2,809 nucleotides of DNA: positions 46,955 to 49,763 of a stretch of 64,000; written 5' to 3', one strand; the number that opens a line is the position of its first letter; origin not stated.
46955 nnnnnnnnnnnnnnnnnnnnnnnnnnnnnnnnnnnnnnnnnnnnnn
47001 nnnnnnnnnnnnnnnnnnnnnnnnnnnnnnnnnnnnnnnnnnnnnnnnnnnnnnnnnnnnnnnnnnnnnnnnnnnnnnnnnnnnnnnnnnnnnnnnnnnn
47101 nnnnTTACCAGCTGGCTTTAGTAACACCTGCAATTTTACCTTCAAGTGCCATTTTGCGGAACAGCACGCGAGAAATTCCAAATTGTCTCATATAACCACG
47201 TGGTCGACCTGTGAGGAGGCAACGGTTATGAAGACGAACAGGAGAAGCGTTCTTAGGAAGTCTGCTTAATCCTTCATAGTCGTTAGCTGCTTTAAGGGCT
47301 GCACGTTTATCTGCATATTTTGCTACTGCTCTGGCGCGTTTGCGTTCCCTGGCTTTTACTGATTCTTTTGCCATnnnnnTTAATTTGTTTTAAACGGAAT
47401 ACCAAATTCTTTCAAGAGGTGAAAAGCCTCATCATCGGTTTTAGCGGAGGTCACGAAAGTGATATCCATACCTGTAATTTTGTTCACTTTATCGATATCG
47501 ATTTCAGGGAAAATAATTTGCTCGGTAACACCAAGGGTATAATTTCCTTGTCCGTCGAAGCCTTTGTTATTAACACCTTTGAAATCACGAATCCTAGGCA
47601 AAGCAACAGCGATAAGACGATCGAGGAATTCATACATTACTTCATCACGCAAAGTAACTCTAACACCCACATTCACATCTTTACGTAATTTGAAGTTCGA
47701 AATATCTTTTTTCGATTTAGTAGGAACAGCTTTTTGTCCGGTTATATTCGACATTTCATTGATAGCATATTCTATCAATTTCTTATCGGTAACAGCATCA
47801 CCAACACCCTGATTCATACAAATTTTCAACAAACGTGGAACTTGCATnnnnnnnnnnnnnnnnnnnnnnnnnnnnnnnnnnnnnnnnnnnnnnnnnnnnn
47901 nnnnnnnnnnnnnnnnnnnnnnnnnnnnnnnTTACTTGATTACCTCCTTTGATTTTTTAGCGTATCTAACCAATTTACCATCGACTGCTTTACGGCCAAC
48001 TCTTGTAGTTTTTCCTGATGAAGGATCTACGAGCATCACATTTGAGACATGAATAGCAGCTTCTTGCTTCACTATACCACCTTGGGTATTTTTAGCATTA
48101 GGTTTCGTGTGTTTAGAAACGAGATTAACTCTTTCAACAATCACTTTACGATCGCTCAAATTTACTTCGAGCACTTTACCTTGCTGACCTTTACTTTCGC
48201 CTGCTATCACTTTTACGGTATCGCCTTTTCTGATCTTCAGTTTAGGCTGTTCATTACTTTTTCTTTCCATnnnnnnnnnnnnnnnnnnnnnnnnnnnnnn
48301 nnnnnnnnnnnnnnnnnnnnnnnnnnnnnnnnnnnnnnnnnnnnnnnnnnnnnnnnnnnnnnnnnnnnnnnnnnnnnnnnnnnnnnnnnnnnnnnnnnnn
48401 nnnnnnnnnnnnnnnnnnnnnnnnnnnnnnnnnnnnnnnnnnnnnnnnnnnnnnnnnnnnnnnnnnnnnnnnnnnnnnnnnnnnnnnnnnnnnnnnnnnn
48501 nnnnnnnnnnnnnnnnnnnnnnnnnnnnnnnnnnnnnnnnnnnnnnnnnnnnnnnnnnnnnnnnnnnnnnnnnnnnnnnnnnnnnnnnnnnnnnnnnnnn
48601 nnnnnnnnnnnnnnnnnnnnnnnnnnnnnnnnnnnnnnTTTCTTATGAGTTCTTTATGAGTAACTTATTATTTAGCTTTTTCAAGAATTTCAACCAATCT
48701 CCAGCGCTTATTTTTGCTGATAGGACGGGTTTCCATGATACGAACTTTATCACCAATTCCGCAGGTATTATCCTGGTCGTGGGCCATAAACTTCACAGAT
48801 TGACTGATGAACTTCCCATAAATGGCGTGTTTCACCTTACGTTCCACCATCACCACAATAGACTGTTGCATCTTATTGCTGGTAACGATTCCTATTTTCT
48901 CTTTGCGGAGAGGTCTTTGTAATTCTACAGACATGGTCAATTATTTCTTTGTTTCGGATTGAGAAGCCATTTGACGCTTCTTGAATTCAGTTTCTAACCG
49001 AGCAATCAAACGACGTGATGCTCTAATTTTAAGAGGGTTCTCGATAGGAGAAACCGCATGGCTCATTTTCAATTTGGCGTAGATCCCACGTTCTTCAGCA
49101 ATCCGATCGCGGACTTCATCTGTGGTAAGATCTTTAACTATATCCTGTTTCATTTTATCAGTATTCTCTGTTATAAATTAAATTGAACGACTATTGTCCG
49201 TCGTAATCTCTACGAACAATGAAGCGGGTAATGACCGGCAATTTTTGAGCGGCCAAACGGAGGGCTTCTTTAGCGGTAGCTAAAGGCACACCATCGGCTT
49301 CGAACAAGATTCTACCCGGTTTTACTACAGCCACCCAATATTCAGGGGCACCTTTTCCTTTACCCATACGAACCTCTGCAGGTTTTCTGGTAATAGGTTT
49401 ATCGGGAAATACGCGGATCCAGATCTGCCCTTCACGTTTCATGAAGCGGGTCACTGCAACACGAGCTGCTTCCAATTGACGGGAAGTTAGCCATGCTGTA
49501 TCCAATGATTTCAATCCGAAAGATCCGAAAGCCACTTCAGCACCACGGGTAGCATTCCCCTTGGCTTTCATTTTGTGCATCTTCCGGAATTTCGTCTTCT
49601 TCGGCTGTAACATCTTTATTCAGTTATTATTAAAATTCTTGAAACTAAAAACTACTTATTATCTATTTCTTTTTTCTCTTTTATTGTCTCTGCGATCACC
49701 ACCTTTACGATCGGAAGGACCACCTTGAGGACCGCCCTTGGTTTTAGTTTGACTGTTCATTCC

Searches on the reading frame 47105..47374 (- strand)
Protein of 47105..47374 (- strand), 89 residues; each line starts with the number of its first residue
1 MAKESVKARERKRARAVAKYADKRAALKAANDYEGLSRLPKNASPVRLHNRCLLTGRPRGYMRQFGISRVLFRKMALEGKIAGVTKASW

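Call 32: search_protein_families(library=pfam, proteins=[window:47105-47374:-], max_evalue=0.001)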
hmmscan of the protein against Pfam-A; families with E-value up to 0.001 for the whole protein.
window:47105-47374:- (89 aa): 1 family
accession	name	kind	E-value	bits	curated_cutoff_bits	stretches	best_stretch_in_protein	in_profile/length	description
PF00253.27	Ribosomal_S14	-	2.7e-26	91.5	27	1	36-88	2-54/54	Ribosomal protein S14p/S29e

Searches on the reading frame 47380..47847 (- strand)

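Call 32: search_protein_families(library=pfam, proteins=[window:47380-47847:-], max_evalue=0.001)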
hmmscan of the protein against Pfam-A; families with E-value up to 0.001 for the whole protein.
window:47380-47847:- (155 aa): 2 families
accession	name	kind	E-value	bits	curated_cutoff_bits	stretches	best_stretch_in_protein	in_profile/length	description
PF00673.26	Ribosomal_L5_C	-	1.6e-40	137.6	27.8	1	60-152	2-94/94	ribosomal L5P family C-terminus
PF00281.24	Ribosomal_L5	-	7.4e-23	81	34.9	1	1-55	3-57/57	Ribosomal protein L5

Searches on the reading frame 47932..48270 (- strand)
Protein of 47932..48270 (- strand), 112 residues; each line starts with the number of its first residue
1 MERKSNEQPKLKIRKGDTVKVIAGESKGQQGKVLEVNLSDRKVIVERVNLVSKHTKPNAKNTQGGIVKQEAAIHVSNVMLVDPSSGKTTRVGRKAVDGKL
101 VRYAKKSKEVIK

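Call 32: search_protein_families(library=pfam, proteins=[window:47932-48270:-], max_evalue=0.001)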
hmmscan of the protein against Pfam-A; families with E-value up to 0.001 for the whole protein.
window:47932-48270:- (112 aa): 5 families
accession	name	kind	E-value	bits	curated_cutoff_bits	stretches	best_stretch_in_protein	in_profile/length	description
PF17136.10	ribosomal_L24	-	1e-28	99.9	27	1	48-111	1-65/65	Ribosomal proteins 50S L24/mitochondrial 39S L24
PF00467.35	KOW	-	2.4e-08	33.9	22.3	1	15-46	1-32/32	KOW motif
PF23291.1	KOW4_SPT5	-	5.7e-06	26.6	27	1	12-36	8-32/55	Transcription elongation factor SPT5, fourth KOW domain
PF23284.2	KOW2_Spt5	-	0.00029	21.1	28.9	1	15-39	1-25/50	Transcription elongation factor SPT5, second KOW domain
PF23287.1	KOW7_SPT5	-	0.00035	20.8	27.1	1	14-40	4-30/52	Transcription elongation factor SPT5, seventh KOW domain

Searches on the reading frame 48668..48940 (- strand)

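Call 33: search_protein_families(library=pfam, proteins=[window:48668-48940:-], max_evalue=0.001)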
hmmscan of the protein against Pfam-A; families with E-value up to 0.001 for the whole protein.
window:48668-48940:- (90 aa): 1 family
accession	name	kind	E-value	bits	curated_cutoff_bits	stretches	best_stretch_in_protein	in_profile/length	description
PF00366.26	Ribosomal_S17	-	7.1e-31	106.6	25.9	1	17-84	1-68/68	Ribosomal protein S17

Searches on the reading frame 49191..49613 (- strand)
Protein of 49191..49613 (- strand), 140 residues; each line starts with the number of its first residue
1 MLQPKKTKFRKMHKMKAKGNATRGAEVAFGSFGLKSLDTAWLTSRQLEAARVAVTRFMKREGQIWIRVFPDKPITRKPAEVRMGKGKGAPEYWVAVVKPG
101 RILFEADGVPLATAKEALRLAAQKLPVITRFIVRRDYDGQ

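Call 33: search_protein_families(library=pfam, proteins=[window:49191-49613:-], max_evalue=0.001)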
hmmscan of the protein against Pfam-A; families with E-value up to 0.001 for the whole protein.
window:49191-49613:- (140 aa): 1 family
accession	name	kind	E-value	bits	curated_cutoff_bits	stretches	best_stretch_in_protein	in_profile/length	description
PF00252.24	Ribosomal_L16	-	2e-53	180.3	27.9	1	4-132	1-132/132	Ribosomal protein L16p/L10e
